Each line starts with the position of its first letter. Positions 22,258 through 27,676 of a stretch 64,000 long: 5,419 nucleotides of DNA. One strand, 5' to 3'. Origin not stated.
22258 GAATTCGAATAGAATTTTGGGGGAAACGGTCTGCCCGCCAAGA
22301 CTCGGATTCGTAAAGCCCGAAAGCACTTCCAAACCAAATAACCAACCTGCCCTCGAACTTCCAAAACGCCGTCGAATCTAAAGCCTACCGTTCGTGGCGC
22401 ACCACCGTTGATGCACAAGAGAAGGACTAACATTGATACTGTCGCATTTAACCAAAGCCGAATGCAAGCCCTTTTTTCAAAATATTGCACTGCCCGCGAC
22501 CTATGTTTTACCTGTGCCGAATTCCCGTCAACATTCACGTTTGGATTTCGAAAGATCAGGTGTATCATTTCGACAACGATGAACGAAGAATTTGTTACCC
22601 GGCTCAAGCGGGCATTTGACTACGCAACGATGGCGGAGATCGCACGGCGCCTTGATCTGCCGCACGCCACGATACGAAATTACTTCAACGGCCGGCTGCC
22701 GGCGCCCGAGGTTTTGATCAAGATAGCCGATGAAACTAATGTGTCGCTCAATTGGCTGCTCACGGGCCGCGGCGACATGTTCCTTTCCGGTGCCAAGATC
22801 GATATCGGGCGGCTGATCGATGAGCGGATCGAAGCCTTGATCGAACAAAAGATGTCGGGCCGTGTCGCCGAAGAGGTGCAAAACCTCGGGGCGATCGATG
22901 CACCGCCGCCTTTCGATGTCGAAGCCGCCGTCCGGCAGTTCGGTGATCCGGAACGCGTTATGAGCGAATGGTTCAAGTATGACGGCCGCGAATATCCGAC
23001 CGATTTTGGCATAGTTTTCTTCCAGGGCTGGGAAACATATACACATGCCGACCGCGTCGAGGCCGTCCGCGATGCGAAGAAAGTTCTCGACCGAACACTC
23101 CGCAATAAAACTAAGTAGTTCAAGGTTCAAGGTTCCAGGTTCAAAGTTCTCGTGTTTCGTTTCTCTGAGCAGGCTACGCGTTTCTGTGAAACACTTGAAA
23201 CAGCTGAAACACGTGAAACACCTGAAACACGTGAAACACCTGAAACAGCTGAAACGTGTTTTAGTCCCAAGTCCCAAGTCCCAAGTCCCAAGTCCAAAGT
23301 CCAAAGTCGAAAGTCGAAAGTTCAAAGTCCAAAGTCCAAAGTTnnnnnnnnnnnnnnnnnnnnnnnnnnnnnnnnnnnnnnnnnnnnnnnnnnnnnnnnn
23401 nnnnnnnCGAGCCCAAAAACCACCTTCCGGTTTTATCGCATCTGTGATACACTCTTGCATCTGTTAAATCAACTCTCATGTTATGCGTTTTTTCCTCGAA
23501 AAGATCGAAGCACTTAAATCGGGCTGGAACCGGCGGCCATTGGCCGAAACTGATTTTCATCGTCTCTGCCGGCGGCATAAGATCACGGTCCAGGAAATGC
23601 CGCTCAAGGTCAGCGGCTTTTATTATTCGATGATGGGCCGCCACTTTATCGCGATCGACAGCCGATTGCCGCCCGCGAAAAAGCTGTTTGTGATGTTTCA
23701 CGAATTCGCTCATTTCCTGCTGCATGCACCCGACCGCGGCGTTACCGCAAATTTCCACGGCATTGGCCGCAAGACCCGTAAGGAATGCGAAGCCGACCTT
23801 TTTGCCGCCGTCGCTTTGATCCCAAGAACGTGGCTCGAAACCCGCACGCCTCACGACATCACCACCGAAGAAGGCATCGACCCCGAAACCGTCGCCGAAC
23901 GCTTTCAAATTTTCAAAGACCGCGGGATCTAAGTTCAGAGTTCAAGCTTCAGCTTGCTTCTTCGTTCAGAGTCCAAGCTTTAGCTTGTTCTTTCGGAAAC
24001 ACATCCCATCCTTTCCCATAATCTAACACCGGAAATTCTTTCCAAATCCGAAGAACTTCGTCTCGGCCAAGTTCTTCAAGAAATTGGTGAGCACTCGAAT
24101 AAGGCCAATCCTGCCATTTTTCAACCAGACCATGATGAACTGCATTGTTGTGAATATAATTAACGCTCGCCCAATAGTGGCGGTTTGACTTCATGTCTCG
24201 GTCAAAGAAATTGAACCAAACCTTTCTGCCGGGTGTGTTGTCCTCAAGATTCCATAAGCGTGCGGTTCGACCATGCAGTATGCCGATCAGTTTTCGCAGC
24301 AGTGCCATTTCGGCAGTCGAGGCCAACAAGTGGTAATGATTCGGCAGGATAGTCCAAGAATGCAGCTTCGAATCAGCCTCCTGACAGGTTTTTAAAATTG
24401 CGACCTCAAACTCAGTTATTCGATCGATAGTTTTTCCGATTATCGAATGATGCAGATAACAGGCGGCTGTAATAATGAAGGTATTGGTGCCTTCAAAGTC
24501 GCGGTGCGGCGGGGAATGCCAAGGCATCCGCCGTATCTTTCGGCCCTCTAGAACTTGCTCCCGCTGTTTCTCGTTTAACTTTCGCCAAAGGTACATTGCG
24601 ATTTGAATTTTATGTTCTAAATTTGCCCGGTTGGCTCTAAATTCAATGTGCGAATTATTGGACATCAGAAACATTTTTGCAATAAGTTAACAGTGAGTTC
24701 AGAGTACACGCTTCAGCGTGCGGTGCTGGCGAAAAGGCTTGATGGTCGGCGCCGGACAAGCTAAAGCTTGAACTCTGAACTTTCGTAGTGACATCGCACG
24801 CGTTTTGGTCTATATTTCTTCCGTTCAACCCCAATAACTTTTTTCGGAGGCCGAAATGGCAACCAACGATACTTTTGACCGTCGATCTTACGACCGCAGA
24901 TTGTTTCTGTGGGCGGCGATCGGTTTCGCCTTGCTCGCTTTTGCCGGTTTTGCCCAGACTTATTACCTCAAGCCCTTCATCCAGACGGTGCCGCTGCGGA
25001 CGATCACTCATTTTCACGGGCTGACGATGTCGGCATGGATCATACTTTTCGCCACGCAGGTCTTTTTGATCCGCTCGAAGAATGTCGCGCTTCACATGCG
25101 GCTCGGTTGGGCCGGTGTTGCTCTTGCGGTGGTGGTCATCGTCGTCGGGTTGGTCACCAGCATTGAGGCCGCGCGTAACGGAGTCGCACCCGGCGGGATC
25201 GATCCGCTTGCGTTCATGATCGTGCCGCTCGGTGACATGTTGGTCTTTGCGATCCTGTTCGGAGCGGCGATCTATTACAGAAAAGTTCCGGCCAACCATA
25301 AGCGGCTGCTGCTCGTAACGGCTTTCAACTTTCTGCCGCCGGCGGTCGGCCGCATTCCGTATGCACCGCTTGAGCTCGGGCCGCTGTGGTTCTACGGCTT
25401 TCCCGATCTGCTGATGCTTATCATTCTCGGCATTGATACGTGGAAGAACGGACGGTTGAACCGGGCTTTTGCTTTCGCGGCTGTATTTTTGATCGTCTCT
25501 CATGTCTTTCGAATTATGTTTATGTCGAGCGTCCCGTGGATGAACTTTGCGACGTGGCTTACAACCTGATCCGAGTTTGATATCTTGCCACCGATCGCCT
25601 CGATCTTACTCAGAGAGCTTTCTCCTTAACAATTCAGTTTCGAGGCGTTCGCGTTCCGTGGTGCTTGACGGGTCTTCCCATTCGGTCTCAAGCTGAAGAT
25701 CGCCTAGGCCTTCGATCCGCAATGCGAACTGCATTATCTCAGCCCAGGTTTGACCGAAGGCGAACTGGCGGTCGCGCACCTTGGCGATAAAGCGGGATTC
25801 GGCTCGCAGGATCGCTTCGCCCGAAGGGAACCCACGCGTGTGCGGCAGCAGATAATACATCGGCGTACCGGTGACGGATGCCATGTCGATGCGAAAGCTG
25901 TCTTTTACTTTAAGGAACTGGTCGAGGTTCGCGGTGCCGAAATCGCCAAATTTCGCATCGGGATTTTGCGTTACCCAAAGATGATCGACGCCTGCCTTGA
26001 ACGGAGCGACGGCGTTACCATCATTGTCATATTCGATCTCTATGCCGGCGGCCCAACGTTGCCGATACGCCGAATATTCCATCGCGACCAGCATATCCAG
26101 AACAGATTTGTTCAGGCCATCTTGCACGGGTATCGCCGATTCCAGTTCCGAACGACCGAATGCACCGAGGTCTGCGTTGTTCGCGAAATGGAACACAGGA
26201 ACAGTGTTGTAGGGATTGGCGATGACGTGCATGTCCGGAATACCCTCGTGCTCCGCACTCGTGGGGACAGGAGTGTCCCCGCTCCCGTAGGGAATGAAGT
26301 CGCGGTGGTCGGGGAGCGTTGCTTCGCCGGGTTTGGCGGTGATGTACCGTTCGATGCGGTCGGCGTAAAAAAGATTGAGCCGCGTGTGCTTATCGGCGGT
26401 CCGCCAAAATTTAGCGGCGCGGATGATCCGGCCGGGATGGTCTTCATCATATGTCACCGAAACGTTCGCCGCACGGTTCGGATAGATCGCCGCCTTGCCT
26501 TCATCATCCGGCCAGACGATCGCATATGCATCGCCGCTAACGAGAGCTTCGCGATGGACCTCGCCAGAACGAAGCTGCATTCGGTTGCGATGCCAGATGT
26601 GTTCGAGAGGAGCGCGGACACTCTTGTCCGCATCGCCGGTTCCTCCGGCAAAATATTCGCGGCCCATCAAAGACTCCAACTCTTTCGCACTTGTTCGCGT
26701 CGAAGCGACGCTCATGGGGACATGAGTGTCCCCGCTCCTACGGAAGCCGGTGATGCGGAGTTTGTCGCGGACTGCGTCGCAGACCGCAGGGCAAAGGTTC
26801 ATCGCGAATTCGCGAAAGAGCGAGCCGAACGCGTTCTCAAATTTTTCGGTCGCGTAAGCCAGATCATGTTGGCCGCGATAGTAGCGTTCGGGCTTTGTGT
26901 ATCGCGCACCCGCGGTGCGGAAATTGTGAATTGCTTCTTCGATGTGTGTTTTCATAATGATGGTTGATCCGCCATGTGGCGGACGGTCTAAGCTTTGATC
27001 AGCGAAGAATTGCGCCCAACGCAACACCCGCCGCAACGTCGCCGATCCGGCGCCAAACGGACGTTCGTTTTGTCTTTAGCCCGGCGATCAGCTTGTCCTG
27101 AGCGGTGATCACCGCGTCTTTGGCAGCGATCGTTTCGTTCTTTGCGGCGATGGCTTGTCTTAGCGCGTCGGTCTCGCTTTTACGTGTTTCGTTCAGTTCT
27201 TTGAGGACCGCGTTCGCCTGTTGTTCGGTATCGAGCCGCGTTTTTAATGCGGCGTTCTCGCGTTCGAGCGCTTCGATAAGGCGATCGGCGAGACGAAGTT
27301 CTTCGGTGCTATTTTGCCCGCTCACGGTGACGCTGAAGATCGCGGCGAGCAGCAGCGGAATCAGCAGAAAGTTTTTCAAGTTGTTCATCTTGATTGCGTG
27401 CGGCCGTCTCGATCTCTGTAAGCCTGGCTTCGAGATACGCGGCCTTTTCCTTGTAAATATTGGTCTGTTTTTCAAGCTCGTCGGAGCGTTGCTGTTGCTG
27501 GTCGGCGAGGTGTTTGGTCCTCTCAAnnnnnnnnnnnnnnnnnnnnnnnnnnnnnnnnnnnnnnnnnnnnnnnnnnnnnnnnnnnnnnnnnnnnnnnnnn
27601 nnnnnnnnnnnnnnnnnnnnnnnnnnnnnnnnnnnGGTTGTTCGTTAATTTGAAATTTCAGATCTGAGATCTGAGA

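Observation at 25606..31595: Compact divergent phage-derived capsid plus lysis module lacking terminase, tail, integrase and replication genes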

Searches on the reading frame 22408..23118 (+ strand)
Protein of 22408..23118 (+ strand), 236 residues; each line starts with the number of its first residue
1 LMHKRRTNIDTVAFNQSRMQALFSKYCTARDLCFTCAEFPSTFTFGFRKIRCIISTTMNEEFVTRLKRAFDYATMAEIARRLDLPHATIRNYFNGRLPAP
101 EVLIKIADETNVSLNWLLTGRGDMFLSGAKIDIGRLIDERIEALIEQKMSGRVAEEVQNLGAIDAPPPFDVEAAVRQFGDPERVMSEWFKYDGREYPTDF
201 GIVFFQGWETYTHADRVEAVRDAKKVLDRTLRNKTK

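Call 7: search_protein_families(library=pfam, proteins=[window:22408-23118:+], max_evalue=0.01)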
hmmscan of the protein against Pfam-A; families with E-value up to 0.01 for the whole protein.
window:22408-23118:+ (236 aa): 4 families
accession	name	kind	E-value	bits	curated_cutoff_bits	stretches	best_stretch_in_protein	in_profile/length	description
PF07022.19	Phage_CI_repr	-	2e-10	41.3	22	1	62-125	2-65/65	Bacteriophage CI repressor helix-turn-helix domain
PF01381.28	HTH_3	-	2.9e-09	37.3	23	1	74-117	11-55/55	Helix-turn-helix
PF12844.13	HTH_19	-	8.7e-05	22.8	30.2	1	74-121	14-62/64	Helix-turn-helix domain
PF13560.12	HTH_31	-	0.0073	17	27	0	73-108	15-52/64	Helix-turn-helix domain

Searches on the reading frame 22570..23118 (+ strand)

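Call 56: search_protein_families(library=padloc, proteins=[window:22570-23118:+], max_evalue=0.01)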
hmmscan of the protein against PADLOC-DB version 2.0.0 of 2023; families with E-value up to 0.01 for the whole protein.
window:22570-23118:+ (182 aa): 1 family
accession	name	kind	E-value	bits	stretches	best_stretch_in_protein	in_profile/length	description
PDLC04133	mad1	-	0.0092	14.3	0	18-38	5-25/60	mads_1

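Call 66: search_protein_families(library=ncbifam, proteins=[window:22579-23118:+], max_evalue=0.05)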
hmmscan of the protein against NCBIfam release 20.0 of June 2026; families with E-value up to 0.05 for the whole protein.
window:22579-23118:+ (179 aa): 2 families
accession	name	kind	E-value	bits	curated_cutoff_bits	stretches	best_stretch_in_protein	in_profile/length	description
NF041951.1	phage_RstR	subfamily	0.0052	17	80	1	17-63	17-64/108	RstR family transcriptional repressor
NF038403.1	perm_prefix_1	domain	0.022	14.6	30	0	115-130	42-57/59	permease prefix domain 1-containing protein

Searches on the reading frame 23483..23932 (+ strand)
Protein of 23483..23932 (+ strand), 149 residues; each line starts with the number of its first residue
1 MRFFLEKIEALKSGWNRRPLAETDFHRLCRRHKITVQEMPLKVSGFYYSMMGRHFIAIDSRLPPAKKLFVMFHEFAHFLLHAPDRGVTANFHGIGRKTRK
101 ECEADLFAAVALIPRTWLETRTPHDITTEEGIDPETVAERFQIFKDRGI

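Call 7: search_protein_families(library=pfam, proteins=[window:23483-23932:+], max_evalue=0.01)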
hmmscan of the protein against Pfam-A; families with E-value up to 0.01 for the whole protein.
window:23483-23932:+ (149 aa): 1 family
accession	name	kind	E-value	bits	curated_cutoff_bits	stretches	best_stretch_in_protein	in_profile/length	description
PF06114.19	Peptidase_M78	-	1e-16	61.3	22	1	29-143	1-113/123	IrrE N-terminal-like domain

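Call 56: search_protein_families(library=padloc, proteins=[window:23483-23932:+], max_evalue=0.01)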
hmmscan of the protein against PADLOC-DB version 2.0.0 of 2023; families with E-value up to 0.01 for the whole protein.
window:23483-23932:+ (149 aa): 13 families
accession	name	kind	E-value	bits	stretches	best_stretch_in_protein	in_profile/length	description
PDLC04141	capP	-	1.7e-10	38.8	1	26-125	25-125/242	capP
PDLC04776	PDC-M69B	-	1.1e-07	29.8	1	43-144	57-160/272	-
PDLC03950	RmrA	-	2.2e-07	28.2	1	27-127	153-253/369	-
PDLC03946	RmrA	-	1.8e-05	21.6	1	36-130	159-245/357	-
PDLC03949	RmrA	-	3.8e-05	20.7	1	43-130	165-243/363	-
PDLC03954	RmrA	-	9.2e-05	19.5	1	42-116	182-255/380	-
PDLC03982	PD-Lambda-2_B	-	0.0001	19.8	1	69-133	292-356/402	-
PDLC03945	RmrA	-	0.00015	19.1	1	51-118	191-256/394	-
PDLC03947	RmrA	-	0.00037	17.4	1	27-116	164-255/383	-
PDLC03952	RmrA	-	0.00092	16.2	1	42-117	194-268/395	-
PDLC03011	peptidase_U41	-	0.0022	15.5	1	56-113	148-196/378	-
PDLC03943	RmrA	-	0.0058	13.8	1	64-126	189-242/370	-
PDLC03944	RmrA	-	0.0099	13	0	66-116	198-246/384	-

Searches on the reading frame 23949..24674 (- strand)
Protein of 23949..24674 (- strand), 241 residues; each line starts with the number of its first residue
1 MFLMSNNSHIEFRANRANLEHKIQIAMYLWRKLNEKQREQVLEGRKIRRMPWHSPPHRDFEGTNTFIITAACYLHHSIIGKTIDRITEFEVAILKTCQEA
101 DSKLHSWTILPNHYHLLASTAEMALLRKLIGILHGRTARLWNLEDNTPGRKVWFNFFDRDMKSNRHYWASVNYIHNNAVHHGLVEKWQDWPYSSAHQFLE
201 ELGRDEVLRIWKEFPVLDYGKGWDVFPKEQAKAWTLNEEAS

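Call 7: search_protein_families(library=pfam, proteins=[window:23949-24674:-], max_evalue=0.01)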
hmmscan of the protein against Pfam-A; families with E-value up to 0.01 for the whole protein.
window:23949-24674:- (241 aa): 1 family
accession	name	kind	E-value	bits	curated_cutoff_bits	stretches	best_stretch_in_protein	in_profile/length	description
PF01797.21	Y1_Tnp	-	1.5e-05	25.5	23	1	87-156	26-100/121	Transposase IS200 like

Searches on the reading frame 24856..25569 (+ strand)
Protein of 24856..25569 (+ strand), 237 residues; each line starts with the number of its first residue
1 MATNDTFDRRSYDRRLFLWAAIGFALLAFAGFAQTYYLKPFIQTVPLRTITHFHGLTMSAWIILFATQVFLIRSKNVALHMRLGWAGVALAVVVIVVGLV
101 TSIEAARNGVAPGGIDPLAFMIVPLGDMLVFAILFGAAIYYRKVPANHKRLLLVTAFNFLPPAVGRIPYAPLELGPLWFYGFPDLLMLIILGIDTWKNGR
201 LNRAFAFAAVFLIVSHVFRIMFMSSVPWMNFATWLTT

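Call 7: search_protein_families(library=pfam, proteins=[window:24856-25569:+], max_evalue=0.01)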
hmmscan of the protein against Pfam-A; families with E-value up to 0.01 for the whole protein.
window:24856-25569:+ (237 aa): 0 families

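Call 33: search_protein_families(library=pfam, proteins=[window:24856-25569:+], max_evalue=0.05)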
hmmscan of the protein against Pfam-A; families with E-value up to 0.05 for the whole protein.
window:24856-25569:+ (237 aa): 0 families

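Call 56: search_protein_families(library=padloc, proteins=[window:24856-25569:+], max_evalue=0.01)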
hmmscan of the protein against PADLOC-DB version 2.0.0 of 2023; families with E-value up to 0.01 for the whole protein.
window:24856-25569:+ (237 aa): 0 families

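Call 66: search_protein_families(library=ncbifam, proteins=[window:24856-25569:+], max_evalue=0.05)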
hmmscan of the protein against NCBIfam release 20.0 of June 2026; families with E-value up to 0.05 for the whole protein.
window:24856-25569:+ (237 aa): 1 family
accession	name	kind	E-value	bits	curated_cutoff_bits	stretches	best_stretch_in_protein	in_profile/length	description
NF045951.1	MAG0110_fam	subfamily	0.0061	15.9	98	1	17-134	19-133/237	MAG0110 family membrane protein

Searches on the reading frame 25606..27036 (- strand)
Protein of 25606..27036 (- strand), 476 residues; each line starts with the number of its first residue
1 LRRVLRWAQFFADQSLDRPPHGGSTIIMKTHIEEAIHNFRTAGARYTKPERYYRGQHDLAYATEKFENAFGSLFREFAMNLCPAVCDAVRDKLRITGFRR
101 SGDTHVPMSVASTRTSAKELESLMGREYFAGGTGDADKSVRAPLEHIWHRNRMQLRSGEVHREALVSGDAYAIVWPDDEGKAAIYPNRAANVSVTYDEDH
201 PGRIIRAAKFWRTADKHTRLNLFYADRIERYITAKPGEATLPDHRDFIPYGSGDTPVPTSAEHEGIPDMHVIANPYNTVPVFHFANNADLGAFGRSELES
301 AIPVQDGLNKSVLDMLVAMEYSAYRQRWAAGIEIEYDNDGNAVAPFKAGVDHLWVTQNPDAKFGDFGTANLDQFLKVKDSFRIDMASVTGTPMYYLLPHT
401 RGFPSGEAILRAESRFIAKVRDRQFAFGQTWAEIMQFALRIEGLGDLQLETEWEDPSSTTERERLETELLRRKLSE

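Call 3: search_protein_families(library=pfam, proteins=[window:25606-27036:-], max_evalue=0.1)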
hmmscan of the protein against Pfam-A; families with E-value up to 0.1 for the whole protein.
window:25606-27036:- (476 aa): 1 family
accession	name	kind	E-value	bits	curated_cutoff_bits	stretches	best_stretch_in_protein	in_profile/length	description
PF05133.19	SPP1_portal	-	7.6e-21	75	25.5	1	37-453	6-362/416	Phage portal protein, SPP1 Gp6-like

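Call 4: search_protein_families(library=phrogs, proteins=[window:25606-27036:-], max_evalue=0.1)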
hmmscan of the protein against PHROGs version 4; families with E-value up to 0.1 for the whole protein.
window:25606-27036:- (476 aa): 2 families
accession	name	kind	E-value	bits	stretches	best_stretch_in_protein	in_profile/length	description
phrog_104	-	head and packaging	1.5e-78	265.8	1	31-461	43-427/550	portal protein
phrog_64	-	head and packaging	9.8e-18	64.9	1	137-323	151-313/547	portal protein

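Call 56: search_protein_families(library=padloc, proteins=[window:25606-27036:-], max_evalue=0.01)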
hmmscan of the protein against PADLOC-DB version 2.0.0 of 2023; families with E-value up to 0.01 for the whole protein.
window:25606-27036:- (476 aa): 0 families

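Call 66: search_protein_families(library=ncbifam, proteins=[window:25606-26955:-], max_evalue=0.05)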
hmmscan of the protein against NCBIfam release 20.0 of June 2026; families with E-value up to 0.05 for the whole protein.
window:25606-26955:- (449 aa): 0 families

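Call 91: search_solved_structures(query=window:25606-26955:-, max_evalue=0.01)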
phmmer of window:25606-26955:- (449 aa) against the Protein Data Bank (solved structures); distinct sequences matched with E-value up to 0.01: 3.
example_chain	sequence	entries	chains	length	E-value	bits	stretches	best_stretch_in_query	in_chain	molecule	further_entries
8zdj_A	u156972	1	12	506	3.8e-13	52.3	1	120-431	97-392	Portal Protein (gp5)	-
8zdl_A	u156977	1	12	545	4.8e-13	52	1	120-431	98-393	Protal Protein (gp5)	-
9d94_Fa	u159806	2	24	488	7.3e-12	48.1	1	94-436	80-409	Portal protein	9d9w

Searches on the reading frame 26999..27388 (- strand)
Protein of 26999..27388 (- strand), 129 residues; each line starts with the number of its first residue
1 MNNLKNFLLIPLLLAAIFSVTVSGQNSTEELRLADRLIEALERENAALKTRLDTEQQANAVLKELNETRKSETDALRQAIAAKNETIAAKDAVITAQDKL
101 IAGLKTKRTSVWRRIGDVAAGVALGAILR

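Call 66: search_protein_families(library=ncbifam, proteins=[window:26999-27388:-], max_evalue=0.05)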
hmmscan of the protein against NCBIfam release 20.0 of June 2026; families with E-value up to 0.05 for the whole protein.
window:26999-27388:- (129 aa): 8 families
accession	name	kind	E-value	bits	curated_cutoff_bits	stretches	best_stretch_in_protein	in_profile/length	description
NF011919.0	PRK15390.1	equivalog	0.013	13.8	1105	1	20-120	29-130/548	class I fumarate hydratase FumA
TIGR04529.1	MTB_hemophore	subfamily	0.017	16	32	1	35-87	4-56/77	hemophore-related protein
NF045622.1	Npun_F5560_fam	hypoth_equivalog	0.017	15.2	125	1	28-109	8-85/156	Npun_F5560 family protein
NF010510.0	PRK13922.11-5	equivalog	0.02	13.9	415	1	35-72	74-110/334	rod shape-determining protein MreC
NF045780.1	TrlF_fam_ATP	equivalog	0.02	13.6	350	1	26-115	589-681/944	TrlF family AAA-like ATPase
NF011920.0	PRK15391.1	subfamily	0.03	12.6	1094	1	44-120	56-130/548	class I fumarate hydratase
TIGR01682.1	moaD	equivalog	0.034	15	66.15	1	47-99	17-70/80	molybdopterin converting factor subunit 1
NF005736.0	PRK07562.1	equivalog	0.046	11.2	1737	1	20-65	390-436/1222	vitamin B12-dependent ribonucleotide reductase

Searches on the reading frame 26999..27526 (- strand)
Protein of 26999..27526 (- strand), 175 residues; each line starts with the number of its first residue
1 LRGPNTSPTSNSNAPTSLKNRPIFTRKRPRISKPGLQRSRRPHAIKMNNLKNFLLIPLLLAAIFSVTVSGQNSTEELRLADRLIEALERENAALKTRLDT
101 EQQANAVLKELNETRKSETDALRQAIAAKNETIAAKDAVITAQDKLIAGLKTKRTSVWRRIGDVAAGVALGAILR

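Call 3: search_protein_families(library=pfam, proteins=[window:26999-27526:-], max_evalue=0.1)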
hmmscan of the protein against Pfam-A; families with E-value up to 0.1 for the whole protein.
window:26999-27526:- (175 aa): 7 families
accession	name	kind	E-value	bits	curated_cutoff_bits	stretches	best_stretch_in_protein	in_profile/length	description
PF18504.6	Csm1_N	-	0.0015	19.3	26.3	1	77-110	15-48/70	Csm1 N-terminal domain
PF06785.16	UPF0242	-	0.014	15.9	33.5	1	73-141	102-174/194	Uncharacterised protein family (UPF0242) N-terminus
PF18088.7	Glyco_H_20C_C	-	0.028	14.7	27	1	38-158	13-131/194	Glycoside Hydrolase 20C C-terminal domain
PF04977.20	DivIC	-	0.044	14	28.9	0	59-99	1-41/80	Septum formation initiator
PF24028.1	DUF7339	-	0.056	13.9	27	1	37-103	43-110/115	Domain of unknown function (DUF7339)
PF21523.3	ParM_N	-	0.057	13.9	27.4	1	77-128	60-110/159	Plasmid segregation protein ParM, C-terminal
PF08614.16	ATG16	-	0.066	13.8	33.7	0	101-165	80-143/200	Autophagy protein 16 (ATG16)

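Call 4: search_protein_families(library=phrogs, proteins=[window:26999-27526:-], max_evalue=0.1)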
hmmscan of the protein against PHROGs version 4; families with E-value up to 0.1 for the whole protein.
window:26999-27526:- (175 aa): 9 families
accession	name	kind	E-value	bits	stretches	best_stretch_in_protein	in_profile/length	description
phrog_19483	-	unknown function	0.0017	18.9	1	37-134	139-229/245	-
phrog_5151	-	lysis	0.031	15.6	1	54-131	12-86/111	Rz-like spanin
phrog_17931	-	tail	0.038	14.4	1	86-144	155-213/272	tail protein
phrog_28110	-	unknown function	0.046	14.6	1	59-136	39-115/165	-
phrog_739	-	lysis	0.048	14.9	1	48-134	2-86/122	Rz-like spanin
phrog_13188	-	unknown function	0.057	14.4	1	47-105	25-82/90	-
phrog_21843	-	unknown function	0.071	14.3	0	84-109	11-36/50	-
phrog_2564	-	unknown function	0.085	13.9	0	45-139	5-95/142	-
phrog_25195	-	unknown function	0.096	13.1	0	47-152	1-107/231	-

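Call 56: search_protein_families(library=padloc, proteins=[window:26999-27526:-], max_evalue=0.01)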
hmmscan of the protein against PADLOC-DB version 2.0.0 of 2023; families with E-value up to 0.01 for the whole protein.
window:26999-27526:- (175 aa): 2 families
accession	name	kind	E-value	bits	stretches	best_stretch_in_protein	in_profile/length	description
PDLC00259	LmuB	-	2.1e-05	21.5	1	70-161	186-277/588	AAA ATPase domain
PDLC00262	LmuB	-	0.00011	19.2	1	71-161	187-277/588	AAA ATPase domain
